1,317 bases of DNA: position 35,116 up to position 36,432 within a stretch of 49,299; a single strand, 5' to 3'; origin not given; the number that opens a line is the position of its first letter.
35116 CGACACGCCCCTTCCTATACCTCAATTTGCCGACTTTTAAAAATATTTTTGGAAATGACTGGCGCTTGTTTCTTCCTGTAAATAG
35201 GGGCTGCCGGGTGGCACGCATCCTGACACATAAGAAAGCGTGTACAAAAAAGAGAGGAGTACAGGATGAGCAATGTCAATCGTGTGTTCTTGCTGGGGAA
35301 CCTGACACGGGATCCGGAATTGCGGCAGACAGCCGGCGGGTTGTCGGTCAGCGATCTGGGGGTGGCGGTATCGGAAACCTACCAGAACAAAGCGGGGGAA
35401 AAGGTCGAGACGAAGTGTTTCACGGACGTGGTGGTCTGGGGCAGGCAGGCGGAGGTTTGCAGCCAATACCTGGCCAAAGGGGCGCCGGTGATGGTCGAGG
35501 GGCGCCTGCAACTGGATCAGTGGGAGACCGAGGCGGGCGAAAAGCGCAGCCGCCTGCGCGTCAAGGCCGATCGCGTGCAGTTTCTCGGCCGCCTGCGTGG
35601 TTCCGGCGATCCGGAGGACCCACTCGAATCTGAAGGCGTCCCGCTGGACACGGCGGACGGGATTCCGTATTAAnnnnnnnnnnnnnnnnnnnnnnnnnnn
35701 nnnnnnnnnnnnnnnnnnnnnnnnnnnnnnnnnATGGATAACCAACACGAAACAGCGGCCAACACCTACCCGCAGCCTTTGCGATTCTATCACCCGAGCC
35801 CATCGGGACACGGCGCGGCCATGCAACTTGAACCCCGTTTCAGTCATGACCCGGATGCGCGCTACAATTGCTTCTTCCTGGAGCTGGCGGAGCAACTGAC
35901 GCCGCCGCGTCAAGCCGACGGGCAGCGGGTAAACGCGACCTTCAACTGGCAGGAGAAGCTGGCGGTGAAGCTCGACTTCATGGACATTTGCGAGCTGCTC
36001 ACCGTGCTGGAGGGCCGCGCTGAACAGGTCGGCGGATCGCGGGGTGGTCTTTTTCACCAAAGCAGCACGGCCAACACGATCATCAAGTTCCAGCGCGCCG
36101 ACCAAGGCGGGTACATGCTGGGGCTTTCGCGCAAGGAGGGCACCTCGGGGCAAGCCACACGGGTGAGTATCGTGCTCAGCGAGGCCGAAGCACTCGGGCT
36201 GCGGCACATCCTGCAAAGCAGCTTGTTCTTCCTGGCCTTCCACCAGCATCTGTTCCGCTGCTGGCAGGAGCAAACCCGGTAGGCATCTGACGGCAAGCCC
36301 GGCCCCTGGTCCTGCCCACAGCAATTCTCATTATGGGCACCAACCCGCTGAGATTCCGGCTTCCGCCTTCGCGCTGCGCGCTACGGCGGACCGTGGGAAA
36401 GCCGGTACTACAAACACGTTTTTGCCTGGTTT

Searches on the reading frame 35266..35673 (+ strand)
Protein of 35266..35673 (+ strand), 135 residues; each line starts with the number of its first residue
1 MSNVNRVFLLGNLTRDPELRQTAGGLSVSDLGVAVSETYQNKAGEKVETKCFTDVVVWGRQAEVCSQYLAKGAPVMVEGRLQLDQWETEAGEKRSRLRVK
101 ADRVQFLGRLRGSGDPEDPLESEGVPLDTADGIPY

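Call 10: search_protein_families(library=pfam, proteins=[window:35266-35673:+], max_evalue=0.01)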
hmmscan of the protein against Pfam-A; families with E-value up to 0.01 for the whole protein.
window:35266-35673:+ (135 aa): 2 families
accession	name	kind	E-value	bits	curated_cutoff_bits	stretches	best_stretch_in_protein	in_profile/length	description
PF00436.31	SSB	-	2.3e-33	114.8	26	1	4-107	1-104/104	Single-strand binding protein family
PF22657.2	SSB_1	-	0.00014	22.4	27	1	5-89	1-79/91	Another single-strand binding protein family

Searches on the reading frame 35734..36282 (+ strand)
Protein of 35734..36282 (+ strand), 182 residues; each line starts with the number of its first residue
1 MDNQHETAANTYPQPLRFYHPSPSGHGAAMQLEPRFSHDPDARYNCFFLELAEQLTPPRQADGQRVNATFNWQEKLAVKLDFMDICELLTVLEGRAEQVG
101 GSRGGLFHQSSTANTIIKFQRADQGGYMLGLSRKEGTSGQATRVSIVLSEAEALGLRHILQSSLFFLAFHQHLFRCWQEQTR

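Call 10: search_protein_families(library=pfam, proteins=[window:35734-36282:+], max_evalue=0.01)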
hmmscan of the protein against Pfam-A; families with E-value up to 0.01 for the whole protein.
window:35734-36282:+ (182 aa): 1 family
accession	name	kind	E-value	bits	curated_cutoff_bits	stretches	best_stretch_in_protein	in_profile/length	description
PF08536.17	Whirly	-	0.0082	16.4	23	0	48-158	34-135/136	Whirly transcription factor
